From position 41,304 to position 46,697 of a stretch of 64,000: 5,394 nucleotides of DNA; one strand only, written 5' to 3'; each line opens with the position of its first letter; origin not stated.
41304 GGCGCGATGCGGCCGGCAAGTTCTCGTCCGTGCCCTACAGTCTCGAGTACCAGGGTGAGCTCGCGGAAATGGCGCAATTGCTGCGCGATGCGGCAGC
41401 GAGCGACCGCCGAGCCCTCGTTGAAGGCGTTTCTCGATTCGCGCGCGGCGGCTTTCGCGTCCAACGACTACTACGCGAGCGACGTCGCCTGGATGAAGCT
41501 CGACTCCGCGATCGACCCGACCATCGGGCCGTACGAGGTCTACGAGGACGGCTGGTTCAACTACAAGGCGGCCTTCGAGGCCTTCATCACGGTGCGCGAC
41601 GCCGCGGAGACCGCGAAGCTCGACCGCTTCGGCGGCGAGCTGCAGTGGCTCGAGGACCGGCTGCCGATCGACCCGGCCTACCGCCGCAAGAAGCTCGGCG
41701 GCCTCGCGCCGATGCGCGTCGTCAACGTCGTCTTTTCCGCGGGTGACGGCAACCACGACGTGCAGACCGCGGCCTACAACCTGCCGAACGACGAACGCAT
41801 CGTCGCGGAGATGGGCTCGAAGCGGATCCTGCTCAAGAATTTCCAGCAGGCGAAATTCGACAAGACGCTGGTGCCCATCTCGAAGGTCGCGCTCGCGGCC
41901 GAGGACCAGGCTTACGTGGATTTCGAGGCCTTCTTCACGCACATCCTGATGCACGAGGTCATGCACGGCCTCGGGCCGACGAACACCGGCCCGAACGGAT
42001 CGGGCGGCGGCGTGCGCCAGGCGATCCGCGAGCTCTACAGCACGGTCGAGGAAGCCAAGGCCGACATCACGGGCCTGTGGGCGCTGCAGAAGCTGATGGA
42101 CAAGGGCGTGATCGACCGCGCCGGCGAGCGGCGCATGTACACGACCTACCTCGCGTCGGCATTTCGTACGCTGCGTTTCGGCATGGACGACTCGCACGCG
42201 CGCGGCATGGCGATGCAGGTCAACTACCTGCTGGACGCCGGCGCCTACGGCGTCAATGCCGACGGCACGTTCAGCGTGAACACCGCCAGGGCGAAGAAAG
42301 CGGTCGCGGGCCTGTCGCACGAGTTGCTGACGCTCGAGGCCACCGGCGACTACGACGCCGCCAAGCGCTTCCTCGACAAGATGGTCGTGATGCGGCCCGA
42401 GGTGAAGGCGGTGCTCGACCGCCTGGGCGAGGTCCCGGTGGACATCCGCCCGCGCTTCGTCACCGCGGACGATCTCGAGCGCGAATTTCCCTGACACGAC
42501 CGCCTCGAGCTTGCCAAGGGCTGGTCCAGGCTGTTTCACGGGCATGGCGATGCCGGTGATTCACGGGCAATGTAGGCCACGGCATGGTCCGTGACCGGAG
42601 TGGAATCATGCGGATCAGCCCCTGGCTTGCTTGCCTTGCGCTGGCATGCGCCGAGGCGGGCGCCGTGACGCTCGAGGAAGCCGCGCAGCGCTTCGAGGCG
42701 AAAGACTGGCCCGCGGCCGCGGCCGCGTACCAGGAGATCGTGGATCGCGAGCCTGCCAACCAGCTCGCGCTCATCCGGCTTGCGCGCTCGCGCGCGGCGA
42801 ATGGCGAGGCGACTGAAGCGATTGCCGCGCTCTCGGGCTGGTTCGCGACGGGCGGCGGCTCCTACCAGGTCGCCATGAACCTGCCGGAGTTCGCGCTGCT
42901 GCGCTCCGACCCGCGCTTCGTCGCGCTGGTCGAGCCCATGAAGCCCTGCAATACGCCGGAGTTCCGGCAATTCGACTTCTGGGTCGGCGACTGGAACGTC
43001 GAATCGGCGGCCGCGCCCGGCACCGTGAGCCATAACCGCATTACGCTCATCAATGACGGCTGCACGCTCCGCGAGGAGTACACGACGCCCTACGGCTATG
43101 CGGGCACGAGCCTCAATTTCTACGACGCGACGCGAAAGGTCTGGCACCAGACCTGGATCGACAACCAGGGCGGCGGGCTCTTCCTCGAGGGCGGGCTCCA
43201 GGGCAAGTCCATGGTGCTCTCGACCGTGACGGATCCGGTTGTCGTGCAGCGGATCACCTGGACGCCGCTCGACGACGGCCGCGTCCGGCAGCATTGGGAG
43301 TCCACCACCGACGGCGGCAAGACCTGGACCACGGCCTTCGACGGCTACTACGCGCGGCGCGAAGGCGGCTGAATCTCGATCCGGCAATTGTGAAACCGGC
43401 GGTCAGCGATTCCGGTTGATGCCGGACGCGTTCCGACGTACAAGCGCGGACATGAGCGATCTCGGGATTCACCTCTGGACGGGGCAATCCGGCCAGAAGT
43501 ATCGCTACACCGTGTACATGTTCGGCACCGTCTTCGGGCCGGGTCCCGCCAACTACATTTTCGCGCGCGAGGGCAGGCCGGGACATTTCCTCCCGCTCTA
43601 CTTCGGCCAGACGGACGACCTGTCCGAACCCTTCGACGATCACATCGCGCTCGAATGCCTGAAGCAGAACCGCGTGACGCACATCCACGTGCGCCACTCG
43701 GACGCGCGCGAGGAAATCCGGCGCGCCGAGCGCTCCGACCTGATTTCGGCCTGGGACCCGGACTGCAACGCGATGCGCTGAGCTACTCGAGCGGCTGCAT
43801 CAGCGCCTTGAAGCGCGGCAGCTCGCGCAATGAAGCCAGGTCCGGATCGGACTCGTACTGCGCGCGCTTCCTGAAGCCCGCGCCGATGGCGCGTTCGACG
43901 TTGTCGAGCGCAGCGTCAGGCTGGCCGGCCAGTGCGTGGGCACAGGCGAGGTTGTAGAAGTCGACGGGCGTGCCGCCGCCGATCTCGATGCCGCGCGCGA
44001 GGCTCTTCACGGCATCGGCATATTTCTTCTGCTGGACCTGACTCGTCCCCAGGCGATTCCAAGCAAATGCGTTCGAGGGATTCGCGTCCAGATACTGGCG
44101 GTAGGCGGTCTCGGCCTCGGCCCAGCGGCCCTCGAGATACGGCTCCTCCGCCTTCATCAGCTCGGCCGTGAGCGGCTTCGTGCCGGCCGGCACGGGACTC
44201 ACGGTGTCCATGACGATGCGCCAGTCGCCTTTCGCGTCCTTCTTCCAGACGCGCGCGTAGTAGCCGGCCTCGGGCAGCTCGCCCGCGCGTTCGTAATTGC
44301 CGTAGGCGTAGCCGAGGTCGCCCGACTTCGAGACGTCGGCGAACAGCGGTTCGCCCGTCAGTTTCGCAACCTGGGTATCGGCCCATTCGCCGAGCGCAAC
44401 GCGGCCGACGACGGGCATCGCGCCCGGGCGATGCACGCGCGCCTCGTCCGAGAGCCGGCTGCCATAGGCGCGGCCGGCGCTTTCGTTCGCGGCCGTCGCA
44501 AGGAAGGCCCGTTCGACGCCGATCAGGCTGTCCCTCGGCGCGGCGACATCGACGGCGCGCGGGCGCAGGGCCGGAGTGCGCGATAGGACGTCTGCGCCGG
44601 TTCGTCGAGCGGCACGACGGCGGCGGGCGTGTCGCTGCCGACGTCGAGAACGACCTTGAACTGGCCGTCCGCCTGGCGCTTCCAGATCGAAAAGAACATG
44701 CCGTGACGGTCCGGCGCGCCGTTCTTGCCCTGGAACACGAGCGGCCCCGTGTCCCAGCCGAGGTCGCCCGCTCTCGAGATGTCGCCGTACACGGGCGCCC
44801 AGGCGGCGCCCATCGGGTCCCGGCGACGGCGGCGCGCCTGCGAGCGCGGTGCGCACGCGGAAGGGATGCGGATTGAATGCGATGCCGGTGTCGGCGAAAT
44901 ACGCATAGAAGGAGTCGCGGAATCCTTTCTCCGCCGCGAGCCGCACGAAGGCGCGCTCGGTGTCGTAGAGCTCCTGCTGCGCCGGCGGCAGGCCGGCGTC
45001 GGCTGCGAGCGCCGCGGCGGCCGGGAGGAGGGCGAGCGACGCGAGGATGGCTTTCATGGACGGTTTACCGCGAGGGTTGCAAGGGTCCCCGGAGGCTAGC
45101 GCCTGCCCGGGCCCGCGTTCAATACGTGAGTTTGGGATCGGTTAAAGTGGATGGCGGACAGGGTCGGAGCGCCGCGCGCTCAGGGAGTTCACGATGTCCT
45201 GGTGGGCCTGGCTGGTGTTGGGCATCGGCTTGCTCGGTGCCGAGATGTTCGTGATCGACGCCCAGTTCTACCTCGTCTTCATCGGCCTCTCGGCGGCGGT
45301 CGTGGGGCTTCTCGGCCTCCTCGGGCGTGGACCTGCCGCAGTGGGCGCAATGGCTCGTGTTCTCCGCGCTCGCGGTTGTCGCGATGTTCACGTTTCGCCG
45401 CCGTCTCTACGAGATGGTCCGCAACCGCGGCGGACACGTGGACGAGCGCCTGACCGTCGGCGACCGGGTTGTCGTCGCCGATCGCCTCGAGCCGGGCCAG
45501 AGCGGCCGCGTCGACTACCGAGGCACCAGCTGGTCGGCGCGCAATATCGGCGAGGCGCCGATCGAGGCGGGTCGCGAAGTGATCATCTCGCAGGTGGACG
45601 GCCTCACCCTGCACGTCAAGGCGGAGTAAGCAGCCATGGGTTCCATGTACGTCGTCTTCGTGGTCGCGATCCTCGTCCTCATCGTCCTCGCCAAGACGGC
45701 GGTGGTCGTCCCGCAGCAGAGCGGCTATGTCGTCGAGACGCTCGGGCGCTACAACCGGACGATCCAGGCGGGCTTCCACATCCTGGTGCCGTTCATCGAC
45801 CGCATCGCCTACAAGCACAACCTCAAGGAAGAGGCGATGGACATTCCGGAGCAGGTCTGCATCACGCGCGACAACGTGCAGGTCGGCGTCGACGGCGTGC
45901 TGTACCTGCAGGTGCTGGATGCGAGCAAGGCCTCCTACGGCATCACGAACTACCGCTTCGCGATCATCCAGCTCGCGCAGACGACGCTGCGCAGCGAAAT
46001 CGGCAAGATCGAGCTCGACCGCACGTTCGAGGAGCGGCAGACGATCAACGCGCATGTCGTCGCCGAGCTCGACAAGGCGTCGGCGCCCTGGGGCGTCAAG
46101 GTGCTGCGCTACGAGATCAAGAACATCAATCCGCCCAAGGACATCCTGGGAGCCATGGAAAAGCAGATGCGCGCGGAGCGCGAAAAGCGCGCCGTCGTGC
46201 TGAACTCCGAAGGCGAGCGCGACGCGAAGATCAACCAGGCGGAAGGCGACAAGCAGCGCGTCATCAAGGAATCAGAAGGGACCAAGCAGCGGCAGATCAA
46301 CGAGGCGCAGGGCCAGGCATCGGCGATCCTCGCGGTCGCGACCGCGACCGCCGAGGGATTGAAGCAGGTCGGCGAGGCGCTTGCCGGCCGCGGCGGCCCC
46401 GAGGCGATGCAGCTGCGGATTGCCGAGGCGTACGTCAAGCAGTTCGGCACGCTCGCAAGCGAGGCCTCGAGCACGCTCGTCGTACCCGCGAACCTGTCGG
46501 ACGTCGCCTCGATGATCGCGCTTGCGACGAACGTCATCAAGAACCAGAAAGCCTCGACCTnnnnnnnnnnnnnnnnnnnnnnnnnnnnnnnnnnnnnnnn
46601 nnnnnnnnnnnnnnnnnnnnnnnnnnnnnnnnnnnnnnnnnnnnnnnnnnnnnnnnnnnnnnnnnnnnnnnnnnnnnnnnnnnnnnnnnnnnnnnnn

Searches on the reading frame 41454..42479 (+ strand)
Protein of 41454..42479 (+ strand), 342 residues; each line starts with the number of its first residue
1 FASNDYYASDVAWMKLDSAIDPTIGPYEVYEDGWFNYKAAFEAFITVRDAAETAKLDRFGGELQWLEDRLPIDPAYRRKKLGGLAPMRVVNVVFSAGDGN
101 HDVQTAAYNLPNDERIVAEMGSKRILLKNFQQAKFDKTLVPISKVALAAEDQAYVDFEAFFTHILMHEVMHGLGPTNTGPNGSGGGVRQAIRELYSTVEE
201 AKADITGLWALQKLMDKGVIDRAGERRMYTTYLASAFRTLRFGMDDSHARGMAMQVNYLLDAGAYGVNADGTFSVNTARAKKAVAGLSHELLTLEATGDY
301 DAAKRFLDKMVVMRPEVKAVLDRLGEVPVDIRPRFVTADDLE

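Call 81: search_protein_families(library=pfam, proteins=[window:41454-42479:+], max_evalue=0.0001)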
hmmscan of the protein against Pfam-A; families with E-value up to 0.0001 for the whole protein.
window:41454-42479:+ (342 aa): 1 family
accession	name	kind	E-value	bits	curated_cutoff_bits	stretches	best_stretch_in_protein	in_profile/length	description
PF03571.21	Peptidase_M49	-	1.6e-08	33.9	21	1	4-174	141-306/548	Peptidase family M49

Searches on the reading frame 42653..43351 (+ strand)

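Call 82: search_protein_families(library=pfam, proteins=[window:42653-43351:+], max_evalue=0.0001)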
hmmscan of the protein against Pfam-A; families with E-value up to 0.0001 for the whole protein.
window:42653-43351:+ (233 aa): 2 families
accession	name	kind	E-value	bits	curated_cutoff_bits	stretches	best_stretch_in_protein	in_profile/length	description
PF14559.12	TPR_19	-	2.8e-06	28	25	1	14-62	2-50/68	Tetratricopeptide repeat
PF13432.12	TPR_16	-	9.3e-05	23.2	32.7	0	14-62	8-56/65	Tetratricopeptide repeat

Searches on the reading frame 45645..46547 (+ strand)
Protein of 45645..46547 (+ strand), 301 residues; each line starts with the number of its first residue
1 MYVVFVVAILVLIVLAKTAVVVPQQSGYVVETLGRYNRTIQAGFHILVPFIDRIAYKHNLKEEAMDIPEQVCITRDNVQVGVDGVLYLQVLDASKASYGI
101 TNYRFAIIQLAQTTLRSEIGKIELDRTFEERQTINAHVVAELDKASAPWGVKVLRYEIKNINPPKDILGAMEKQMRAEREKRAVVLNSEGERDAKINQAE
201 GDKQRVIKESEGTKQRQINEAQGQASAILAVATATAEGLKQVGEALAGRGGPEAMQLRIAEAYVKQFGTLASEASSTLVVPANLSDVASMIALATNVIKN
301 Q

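Call 82: search_protein_families(library=pfam, proteins=[window:45645-46547:+], max_evalue=0.0001)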
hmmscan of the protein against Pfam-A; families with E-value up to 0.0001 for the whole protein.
window:45645-46547:+ (301 aa): 2 families
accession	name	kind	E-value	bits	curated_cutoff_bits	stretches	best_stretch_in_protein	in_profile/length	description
PF01145.31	Band_7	-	2.9e-32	112.6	23.6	1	21-191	2-175/176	SPFH domain / Band 7 family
PF16200.10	Band_7_C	-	8.1e-19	67.9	29.1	1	241-300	2-60/63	C-terminal region of band_7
